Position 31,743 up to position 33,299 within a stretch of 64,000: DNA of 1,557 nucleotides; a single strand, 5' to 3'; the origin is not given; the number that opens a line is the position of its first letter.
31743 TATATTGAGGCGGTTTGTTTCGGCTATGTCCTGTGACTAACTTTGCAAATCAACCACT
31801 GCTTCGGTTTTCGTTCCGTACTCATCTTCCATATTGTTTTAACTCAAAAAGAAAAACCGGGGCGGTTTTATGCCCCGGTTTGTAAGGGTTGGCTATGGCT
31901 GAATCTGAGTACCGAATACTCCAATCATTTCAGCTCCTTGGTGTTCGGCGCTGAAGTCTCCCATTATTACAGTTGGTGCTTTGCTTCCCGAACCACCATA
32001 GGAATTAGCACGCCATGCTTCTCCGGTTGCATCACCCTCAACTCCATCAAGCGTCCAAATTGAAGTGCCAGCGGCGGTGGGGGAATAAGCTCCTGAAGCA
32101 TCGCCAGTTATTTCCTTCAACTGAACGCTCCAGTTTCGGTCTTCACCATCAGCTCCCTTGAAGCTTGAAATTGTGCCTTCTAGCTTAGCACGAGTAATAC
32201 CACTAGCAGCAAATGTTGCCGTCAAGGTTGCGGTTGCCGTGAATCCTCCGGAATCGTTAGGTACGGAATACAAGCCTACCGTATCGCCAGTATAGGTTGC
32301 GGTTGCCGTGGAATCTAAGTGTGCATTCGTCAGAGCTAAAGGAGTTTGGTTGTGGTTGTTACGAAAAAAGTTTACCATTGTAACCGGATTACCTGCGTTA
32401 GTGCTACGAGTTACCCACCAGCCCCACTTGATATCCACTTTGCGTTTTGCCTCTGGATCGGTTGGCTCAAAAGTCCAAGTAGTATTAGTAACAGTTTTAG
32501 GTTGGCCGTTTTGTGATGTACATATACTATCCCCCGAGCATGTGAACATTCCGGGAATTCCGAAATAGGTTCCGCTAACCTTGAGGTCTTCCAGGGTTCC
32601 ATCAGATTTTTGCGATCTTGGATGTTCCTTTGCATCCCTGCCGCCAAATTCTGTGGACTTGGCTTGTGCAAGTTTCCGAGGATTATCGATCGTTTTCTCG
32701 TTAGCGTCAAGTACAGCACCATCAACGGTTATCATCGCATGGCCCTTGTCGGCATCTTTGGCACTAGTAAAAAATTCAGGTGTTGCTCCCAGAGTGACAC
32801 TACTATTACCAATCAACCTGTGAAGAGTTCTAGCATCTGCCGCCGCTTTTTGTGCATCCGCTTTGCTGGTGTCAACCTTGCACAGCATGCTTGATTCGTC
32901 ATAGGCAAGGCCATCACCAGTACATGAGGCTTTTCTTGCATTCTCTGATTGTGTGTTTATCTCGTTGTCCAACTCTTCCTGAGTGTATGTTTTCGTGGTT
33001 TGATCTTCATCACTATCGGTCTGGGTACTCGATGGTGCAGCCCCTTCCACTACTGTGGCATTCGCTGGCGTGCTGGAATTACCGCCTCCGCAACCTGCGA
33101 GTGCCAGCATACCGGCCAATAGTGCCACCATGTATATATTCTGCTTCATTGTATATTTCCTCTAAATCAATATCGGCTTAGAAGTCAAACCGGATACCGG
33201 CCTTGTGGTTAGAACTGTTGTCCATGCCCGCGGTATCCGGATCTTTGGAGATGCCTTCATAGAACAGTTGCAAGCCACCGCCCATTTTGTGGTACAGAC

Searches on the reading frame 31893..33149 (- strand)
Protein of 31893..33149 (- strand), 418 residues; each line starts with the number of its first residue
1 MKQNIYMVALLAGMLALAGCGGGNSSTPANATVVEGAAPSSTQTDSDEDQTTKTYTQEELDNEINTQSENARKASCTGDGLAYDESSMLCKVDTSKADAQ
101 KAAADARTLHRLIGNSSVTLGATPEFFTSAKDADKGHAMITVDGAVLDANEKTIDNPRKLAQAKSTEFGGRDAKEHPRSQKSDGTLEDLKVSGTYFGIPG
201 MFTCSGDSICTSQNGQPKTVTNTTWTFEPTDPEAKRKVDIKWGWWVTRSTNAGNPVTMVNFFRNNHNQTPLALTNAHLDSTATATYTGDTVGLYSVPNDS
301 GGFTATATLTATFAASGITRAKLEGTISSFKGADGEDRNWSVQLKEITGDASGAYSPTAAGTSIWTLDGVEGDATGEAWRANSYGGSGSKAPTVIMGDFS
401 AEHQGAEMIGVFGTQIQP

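Call 5: search_protein_families(library=pfam, proteins=[window:31893-33149:-], max_evalue=1)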
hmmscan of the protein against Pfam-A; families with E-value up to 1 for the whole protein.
window:31893-33149:- (418 aa): 0 families

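Call 6: search_protein_families(library=ncbifam, proteins=[window:31893-33149:-], max_evalue=1)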
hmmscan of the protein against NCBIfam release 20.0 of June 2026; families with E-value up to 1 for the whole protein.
window:31893-33149:- (418 aa): 3 families
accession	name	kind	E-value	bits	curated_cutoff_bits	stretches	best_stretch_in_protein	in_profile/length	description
NF047847.2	SS_mature_LptM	equivalog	0.013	15.5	27.7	1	1-21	1-21/31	LPS translocon maturation chaperone LptM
NF058595.1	invert_tail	domain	0.017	15.5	37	1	6-30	58-82/113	lipo-invert putative C-terminal anchoring domain-containing protein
NF045774.1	cytochro_C551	exception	0.12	12.4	118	1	1-46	1-40/110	cytochrome c551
